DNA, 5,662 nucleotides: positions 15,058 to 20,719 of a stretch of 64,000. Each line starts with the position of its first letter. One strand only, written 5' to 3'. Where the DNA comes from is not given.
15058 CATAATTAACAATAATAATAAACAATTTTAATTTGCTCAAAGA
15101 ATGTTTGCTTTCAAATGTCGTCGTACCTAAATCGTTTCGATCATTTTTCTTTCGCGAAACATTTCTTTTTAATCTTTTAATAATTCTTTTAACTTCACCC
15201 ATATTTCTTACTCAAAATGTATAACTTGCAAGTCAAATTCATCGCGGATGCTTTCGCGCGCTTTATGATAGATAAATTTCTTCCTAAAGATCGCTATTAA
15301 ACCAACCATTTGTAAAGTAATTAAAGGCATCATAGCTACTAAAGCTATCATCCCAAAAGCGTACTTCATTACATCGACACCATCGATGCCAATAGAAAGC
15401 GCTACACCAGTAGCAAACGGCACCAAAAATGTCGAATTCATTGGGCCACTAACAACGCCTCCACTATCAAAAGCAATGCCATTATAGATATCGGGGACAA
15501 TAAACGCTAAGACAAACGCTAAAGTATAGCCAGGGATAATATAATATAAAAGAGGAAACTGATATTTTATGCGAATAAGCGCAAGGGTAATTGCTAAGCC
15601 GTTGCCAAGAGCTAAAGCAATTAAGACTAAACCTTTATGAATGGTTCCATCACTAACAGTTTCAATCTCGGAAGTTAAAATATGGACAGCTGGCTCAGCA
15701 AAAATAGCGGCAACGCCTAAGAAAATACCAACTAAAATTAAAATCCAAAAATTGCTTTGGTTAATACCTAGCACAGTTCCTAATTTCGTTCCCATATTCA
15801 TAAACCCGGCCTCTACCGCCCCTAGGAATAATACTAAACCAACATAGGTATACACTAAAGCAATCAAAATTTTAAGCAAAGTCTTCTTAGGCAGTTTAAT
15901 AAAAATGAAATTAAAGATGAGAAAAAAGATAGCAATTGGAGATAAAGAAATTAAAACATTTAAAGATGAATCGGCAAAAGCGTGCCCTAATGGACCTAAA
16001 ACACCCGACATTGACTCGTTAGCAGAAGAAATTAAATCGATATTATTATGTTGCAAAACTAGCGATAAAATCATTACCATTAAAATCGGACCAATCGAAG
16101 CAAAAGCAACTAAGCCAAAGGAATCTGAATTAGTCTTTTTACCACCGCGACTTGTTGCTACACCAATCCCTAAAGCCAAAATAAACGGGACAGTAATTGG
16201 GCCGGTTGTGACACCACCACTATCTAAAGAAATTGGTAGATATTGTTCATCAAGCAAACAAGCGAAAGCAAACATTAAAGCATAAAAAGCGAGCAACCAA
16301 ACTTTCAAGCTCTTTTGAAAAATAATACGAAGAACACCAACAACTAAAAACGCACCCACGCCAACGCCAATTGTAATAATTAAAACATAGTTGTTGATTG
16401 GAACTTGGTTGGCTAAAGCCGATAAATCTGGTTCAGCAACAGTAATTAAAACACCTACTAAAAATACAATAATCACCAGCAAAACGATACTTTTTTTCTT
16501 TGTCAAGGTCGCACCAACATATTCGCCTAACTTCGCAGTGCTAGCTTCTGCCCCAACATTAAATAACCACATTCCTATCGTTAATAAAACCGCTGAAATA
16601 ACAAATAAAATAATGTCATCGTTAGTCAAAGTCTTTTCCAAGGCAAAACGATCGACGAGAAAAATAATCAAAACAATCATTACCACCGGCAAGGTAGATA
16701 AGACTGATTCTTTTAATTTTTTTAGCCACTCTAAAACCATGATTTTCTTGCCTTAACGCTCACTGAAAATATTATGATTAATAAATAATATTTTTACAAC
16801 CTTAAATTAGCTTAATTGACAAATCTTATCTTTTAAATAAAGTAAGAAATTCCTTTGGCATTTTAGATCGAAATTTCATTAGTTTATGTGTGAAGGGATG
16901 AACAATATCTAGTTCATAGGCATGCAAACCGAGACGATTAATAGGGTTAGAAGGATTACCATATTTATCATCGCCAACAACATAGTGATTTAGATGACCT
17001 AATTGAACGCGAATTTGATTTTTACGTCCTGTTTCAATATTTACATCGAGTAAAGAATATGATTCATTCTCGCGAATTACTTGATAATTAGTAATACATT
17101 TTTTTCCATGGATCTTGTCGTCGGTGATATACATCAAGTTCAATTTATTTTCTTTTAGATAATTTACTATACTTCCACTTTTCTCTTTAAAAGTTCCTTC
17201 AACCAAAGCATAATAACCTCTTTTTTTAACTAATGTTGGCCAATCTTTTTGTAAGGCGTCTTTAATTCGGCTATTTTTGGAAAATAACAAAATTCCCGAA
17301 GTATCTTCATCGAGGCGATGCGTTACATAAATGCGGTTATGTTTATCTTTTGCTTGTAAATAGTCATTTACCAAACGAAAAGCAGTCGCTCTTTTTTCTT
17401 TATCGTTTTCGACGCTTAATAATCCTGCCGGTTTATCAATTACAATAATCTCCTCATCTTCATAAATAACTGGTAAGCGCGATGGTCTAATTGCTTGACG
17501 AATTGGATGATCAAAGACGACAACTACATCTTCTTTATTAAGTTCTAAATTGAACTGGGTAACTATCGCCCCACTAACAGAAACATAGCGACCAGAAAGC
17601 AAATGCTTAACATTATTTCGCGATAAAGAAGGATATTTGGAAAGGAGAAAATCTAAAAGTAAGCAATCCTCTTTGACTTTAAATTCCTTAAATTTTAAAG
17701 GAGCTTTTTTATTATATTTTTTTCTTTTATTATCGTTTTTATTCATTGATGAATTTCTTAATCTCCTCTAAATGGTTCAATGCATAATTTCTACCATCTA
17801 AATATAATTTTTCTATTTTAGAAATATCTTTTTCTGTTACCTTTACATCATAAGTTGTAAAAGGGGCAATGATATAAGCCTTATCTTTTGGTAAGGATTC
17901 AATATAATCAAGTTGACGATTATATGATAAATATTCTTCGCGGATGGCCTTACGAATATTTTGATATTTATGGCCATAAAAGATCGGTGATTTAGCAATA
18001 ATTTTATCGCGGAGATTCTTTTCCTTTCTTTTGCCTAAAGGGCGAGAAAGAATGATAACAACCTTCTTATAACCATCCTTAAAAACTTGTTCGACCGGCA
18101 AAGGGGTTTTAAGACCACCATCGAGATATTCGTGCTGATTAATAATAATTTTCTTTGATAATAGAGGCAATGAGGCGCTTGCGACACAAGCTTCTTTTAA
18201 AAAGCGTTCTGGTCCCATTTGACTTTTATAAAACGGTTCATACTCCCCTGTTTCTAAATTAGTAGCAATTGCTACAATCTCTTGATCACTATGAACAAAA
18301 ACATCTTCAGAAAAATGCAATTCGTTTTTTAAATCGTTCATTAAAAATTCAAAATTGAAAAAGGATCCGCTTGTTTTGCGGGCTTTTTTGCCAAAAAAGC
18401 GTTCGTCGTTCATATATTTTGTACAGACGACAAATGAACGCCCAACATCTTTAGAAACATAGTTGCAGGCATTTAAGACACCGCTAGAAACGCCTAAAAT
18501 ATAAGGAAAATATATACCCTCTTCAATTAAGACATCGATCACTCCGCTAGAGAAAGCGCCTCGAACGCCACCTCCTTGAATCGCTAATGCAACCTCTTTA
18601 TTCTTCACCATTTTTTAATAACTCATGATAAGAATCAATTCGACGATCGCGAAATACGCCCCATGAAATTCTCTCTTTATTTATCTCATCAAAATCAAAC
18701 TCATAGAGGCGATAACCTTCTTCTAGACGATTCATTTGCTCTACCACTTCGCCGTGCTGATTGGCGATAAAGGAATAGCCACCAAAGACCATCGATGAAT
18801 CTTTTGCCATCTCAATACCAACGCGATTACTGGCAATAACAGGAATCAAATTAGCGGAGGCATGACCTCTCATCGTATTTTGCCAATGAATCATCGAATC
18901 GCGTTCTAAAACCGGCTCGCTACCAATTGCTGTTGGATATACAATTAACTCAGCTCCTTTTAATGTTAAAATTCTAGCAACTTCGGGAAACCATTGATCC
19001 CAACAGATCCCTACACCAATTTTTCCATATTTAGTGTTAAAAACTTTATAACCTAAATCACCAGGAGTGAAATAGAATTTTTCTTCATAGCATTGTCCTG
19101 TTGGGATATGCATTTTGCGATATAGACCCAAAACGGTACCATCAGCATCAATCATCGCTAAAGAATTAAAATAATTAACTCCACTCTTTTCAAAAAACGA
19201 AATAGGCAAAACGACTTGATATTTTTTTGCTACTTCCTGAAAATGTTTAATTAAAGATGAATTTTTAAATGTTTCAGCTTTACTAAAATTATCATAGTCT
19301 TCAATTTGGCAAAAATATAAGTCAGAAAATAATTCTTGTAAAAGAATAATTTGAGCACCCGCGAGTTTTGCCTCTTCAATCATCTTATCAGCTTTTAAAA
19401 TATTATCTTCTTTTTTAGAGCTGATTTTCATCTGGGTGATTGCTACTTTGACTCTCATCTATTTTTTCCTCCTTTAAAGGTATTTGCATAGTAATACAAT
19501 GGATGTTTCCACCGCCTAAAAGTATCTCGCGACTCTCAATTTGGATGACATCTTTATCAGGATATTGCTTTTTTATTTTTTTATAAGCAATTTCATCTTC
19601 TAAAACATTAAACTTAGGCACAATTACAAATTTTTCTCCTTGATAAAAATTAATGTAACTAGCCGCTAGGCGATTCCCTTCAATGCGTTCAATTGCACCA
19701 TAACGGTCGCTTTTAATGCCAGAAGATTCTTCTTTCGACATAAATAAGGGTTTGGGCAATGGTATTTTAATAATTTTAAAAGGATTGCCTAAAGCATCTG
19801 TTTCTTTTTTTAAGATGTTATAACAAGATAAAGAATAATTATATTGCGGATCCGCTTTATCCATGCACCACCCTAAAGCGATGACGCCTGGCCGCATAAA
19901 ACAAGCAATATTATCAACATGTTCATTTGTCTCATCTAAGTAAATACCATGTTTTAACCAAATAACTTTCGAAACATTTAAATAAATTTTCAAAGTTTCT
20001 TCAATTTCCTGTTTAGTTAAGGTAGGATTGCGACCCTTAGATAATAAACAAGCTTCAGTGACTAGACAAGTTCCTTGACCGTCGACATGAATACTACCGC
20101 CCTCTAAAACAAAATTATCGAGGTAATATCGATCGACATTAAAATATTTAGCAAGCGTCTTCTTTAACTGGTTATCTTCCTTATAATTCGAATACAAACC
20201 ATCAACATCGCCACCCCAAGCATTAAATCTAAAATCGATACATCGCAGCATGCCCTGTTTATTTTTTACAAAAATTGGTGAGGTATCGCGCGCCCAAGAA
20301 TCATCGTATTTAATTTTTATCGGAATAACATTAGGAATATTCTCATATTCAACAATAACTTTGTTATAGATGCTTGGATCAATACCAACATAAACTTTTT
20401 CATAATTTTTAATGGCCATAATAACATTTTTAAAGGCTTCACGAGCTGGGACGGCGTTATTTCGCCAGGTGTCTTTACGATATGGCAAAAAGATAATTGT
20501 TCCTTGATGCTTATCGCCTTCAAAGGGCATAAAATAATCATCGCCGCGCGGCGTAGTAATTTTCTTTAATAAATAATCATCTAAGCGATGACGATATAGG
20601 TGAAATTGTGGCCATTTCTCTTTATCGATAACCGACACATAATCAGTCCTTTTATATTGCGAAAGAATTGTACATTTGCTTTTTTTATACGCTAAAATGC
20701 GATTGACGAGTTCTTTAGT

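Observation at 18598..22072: Single-polypeptide decarboxylase-agmatine deiminase fusion coupled to aguB: a two-gene arginine-to-putrescine route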

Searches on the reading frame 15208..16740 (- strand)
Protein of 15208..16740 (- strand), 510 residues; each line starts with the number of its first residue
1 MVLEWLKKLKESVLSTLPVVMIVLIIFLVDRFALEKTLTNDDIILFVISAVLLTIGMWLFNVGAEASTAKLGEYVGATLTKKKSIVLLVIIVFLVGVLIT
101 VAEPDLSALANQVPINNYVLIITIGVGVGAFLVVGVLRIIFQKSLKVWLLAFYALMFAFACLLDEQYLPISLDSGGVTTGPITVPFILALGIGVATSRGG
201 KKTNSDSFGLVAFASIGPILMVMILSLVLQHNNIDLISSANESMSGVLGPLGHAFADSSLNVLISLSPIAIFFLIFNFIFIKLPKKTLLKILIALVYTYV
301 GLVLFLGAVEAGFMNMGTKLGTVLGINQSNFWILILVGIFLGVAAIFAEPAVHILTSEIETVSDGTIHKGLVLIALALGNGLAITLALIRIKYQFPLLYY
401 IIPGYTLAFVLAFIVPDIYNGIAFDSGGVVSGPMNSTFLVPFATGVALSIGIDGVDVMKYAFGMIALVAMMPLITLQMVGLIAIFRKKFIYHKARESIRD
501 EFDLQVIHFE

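Call 33: search_protein_families(library=pfam, proteins=[window:15208-16740:-], max_evalue=0.0001)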
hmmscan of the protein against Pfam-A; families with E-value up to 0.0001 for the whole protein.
window:15208-16740:- (510 aa): 1 family
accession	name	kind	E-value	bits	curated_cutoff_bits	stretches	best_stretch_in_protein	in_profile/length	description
PF07556.16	DUF1538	-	9e-116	385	22.6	2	22-227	1-210/211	Protein of unknown function (DUF1538)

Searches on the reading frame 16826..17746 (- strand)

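Call 33: search_protein_families(library=pfam, proteins=[window:16826-17746:-], max_evalue=0.0001)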
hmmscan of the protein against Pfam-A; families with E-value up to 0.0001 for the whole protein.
window:16826-17746:- (306 aa): 1 family
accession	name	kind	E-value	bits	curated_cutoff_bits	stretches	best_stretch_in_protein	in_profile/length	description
PF00849.27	PseudoU_synth_2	-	8e-29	101.3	26.8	1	100-249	2-150/152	RNA pseudouridylate synthase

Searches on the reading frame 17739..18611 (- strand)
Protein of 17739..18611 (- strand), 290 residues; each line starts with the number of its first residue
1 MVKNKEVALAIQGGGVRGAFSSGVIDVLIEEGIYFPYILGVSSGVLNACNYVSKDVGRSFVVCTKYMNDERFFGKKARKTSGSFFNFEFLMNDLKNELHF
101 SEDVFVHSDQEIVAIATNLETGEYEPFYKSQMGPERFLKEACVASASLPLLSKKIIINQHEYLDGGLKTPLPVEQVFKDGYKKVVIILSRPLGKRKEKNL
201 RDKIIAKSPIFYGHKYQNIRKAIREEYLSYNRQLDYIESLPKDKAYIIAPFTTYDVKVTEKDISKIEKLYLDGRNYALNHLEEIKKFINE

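Call 3: search_protein_families(library=pfam, proteins=[window:17739-18611:-])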
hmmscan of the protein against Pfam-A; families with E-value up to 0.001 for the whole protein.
window:17739-18611:- (290 aa): 2 families
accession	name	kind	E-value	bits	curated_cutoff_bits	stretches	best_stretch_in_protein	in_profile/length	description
PF01734.28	Patatin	-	9.7e-21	75.3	27.7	1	9-176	1-190/191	Patatin-like phospholipase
PF19890.4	DUF6363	-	5.2e-14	52.3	26.4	1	216-289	1-75/75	Domain of unknown function (DUF6363)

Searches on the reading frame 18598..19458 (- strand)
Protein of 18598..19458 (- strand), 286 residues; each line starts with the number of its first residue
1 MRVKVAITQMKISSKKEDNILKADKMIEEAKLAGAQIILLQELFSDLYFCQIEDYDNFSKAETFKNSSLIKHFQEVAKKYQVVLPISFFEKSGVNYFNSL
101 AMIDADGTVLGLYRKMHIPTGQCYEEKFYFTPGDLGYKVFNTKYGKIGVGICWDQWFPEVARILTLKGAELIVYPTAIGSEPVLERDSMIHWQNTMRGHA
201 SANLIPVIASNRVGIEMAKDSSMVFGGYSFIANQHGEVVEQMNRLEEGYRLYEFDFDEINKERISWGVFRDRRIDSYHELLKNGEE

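Call 3: search_protein_families(library=pfam, proteins=[window:18598-19458:-])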
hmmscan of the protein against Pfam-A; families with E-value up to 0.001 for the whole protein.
window:18598-19458:- (286 aa): 1 family
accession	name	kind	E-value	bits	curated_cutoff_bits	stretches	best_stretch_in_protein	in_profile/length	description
PF00795.27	CN_hydrolase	-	1e-52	179.5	23.2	1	4-259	1-251/256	Carbon-nitrogen hydrolase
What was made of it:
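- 18598..19458 (-): aguB, N-carbamoylputrescine amidase (CN_hydrolase). The Glu42, Lys115, Cys152 triad is present. Pfam CN_hydrolase E 1e-52 (call 3).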

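Call 4: search_protein_families(library=ncbifam, proteins=[window:18598-19458:-])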
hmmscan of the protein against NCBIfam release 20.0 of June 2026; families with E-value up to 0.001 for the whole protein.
window:18598-19458:- (286 aa): 11 families
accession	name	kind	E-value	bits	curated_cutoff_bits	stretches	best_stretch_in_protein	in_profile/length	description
TIGR03381.1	agmatine_aguB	equivalog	8e-122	405.9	410.25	1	3-280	1-279/279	N-carbamoylputrescine amidase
NF040852.1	nitrile_Arch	equivalog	1.4e-35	122.7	500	1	3-278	1-261/262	nitrilase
NF010588.0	PRK13981.1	equivalog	1.7e-27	96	479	1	2-258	4-248/546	NAD+ synthase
NF033621.1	de_GSH_amidase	exception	1.8e-18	66.8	355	1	4-222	1-212/260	deaminated glutathione amidase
NF009803.0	PRK13287.1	equivalog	9.6e-16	57.4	406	1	50-268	63-271/333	formamidase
NF043013.1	DeGluthAmidYersProt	equivalog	3.3e-14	52.7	500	1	3-242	4-239/278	deaminated glutathione amidase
TIGR00546.1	lnt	equivalog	1.2e-10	41.2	132.9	1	3-176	160-348/395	apolipoprotein N-acyltransferase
NF002730.0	PRK02628.1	equivalog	3.5e-09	35.4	473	1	1-273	13-295/677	NAD(+) synthase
TIGR04048.1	nitrile_sll0784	equivalog_domain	2.6e-08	33.2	502.6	1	3-170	3-176/301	Nit6803 family nitrilase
NF007757.0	PRK10438.1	equivalog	5.1e-08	32.5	249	1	16-244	18-222/256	amidohydrolase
NF009802.0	PRK13286.1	equivalog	2.7e-07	29.9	427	1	95-259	114-263/345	aliphatic amidase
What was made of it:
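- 18598..19458 (-): TIGR03381 405.9 bits against cut-off 410.25 (call 4).
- On N-carbamoylputrescine amidase AguB (NCBIfam TIGR03381): The next best family scores 122.7 bits (call 4).
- aguB scores 4 bits below its NCBIfam equivalog cut-off (call 4).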

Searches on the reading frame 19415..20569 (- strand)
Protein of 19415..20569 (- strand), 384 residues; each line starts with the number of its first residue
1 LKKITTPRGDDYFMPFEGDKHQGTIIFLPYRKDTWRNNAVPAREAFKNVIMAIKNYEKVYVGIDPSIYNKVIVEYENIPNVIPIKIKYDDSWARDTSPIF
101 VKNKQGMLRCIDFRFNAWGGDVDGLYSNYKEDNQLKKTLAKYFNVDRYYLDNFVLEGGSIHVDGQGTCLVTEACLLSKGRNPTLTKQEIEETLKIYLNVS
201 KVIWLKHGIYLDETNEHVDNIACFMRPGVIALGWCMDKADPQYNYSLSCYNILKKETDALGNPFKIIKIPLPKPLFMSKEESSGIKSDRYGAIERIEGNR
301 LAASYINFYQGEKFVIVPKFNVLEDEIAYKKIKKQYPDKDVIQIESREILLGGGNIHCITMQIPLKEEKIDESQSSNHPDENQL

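Call 22: search_solved_structures(query=window:19415-20569:-, max_evalue=1e-40, show_alignments=5)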
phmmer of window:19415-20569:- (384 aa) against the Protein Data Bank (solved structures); distinct sequences matched with E-value up to 1e-40: 8.
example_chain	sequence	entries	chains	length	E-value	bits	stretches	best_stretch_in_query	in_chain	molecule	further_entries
1vkp_A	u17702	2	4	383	3.1e-95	322.6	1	6-371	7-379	AGMATINE IMINOHYDROLASE | Agmatine deiminase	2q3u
3h7c_X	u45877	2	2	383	3.2e-95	322.5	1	6-371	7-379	Agmatine deiminase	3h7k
2ewo_A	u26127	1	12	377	3.6e-91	309.2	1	3-365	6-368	Putative agmatine deiminase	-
6nib_A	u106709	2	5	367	1.1e-89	304.4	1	12-364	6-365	Porphyromonas-type peptidyl-arginine deiminase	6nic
2jer_A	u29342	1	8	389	1.6e-83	284.1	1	5-366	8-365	AGMATINE DEIMINASE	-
1xkn_A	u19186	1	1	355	5.8e-49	170.3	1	11-365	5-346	putative peptidyl-arginine deiminase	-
2cmu_A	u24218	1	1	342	4.3e-44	154.2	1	17-363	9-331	PUTATIVE PEPTIDYL-ARGININE DEIMINASE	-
3hvm_A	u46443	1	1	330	4.8e-44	154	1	17-363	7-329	AGMATINE DEIMINASE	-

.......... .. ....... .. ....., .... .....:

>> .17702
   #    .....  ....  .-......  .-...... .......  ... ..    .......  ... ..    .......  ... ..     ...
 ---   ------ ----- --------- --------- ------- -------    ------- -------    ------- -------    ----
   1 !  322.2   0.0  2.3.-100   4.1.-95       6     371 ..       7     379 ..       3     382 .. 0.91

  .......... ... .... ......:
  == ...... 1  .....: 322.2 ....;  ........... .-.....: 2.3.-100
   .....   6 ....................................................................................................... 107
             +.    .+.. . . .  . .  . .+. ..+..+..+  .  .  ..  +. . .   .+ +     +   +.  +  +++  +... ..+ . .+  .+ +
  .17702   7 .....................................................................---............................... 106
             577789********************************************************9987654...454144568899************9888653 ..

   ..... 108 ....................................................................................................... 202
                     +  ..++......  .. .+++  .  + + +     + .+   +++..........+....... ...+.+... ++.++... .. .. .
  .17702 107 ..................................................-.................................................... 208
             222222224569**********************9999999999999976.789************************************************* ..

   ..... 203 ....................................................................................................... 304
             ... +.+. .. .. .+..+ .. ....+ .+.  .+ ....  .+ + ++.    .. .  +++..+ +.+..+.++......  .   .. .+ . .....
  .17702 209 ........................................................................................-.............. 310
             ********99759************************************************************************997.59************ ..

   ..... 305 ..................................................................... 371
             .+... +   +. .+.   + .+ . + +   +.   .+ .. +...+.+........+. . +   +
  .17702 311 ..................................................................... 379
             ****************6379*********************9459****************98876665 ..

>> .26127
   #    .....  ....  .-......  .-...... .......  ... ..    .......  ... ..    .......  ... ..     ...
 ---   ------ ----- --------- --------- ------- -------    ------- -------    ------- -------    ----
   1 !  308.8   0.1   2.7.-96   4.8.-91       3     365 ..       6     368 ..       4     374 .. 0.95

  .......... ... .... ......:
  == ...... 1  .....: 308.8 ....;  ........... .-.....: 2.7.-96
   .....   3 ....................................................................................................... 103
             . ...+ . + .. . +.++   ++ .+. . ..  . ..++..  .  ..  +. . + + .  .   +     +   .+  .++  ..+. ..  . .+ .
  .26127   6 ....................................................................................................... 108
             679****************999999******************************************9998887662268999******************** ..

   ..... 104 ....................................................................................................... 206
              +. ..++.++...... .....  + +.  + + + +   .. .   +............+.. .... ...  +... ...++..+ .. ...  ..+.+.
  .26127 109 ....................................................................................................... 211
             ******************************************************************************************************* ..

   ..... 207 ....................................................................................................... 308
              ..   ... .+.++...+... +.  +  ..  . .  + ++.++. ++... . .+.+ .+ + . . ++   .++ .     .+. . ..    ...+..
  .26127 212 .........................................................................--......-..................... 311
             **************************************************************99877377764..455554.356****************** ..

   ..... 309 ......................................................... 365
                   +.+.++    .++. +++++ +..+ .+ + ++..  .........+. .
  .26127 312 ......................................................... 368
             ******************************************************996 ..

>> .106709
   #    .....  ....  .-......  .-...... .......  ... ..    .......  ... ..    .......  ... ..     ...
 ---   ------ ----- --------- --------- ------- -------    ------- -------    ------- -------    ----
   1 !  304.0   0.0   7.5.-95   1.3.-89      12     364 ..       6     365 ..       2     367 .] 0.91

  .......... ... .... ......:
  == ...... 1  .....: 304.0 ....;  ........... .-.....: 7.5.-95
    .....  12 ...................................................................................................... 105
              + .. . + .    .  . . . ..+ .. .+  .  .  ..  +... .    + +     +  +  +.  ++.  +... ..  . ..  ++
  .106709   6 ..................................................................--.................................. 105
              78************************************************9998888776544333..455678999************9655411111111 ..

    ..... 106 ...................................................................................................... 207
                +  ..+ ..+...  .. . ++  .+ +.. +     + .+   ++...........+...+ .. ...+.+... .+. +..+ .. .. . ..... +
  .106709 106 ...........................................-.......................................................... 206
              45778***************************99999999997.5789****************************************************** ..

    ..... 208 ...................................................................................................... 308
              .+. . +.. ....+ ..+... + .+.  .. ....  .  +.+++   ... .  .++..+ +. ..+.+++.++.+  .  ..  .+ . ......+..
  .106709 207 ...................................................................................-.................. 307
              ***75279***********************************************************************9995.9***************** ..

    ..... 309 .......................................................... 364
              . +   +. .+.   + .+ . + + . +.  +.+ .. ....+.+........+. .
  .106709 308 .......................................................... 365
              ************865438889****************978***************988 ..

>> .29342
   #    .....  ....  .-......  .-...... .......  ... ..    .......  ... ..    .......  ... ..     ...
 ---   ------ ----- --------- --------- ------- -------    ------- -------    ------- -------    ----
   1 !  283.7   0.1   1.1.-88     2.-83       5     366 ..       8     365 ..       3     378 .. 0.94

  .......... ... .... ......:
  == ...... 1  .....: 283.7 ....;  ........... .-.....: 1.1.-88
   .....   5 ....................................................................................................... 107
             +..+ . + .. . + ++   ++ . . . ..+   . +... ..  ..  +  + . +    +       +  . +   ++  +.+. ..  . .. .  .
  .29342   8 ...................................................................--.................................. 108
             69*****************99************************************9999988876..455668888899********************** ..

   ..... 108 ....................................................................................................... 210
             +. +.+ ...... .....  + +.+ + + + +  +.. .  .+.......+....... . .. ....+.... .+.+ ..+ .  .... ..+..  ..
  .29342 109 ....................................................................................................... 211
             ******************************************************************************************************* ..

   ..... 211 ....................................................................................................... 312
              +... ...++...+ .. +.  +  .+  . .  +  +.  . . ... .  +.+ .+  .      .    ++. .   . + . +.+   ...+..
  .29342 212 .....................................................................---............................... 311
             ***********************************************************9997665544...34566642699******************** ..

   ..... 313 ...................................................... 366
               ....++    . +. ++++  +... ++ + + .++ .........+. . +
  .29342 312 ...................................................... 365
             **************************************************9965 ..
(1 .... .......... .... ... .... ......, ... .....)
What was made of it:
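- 19478..20542 (-): Residues 511-865: agmatine deiminase (AguA/AIH) module. A. thaliana AIH 1vkp/3h7c E 3e-95 (call 22).
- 19496..19498 (-): Codon of Cys859, the catalytic nucleophile of the AIH module (aligned with Cys357 of E. faecalis AgDI, 2jer). Alignment in call 22.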
